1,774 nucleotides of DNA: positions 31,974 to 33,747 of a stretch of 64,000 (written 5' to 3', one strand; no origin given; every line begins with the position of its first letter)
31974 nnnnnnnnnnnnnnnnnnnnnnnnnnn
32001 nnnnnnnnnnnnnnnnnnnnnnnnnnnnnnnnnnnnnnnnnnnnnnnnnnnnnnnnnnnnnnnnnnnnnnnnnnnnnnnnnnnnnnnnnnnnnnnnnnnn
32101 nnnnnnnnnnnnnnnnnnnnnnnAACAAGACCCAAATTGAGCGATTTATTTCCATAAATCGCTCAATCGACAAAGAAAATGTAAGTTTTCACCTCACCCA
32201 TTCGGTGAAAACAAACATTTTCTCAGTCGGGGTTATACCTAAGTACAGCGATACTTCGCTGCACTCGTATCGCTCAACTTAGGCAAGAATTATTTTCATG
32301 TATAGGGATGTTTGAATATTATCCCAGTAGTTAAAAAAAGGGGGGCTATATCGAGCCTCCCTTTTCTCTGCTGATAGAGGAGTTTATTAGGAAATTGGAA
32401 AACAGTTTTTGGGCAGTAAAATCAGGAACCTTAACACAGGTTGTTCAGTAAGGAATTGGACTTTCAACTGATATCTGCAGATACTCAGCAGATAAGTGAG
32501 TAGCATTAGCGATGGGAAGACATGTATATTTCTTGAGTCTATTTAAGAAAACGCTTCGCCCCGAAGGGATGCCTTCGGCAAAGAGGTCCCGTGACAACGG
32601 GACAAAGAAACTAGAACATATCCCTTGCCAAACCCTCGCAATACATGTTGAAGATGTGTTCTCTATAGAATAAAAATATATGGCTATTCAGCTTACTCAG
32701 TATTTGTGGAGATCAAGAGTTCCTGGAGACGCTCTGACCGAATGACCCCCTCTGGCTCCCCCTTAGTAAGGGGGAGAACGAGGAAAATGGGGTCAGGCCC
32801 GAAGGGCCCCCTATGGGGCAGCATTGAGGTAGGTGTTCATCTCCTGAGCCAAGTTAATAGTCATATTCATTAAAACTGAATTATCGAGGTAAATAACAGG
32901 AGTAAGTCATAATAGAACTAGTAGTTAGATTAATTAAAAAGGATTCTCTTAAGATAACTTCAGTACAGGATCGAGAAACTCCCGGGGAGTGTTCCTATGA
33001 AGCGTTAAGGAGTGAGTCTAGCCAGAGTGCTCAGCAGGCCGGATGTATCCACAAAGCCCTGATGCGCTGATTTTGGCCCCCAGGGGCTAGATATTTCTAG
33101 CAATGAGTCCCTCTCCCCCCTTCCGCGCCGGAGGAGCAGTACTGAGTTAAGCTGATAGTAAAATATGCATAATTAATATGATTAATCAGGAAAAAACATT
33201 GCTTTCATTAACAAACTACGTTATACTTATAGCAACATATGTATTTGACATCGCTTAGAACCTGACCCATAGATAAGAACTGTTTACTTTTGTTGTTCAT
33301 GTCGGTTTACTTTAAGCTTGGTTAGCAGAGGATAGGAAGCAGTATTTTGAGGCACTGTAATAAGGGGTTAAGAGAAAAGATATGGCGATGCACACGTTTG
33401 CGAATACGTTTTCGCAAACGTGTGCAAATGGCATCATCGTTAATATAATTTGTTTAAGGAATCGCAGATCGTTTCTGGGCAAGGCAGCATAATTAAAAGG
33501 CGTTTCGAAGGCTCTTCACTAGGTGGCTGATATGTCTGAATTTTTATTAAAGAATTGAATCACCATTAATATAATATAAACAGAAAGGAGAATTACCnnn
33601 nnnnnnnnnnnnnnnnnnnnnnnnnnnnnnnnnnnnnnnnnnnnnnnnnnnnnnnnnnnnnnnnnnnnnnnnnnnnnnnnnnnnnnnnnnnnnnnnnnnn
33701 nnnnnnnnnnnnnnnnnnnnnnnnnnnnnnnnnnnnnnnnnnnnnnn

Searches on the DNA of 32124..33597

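Call 74: search_rna_families(source=window, start=32124, end=33597, threshold=evalue, max_evalue=1)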
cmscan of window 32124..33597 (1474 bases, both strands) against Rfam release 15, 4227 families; matches with E-value up to 1: 3.
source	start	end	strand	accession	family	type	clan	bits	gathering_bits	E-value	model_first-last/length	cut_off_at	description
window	33389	33427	+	RF00984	mir-576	Gene; miRNA;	-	28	99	0.002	27-65/90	no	mir-576 microRNA precursor family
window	32173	32224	-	RF02254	mir-35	Gene; miRNA;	CL00088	22.3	70.2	0.28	1-72/72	no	mir-35 microRNA precursor family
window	32169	32229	-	RF03648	mir-9413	Gene; miRNA;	-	21.7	100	0.28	1-68/68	no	mir-9413 microRNA precursor family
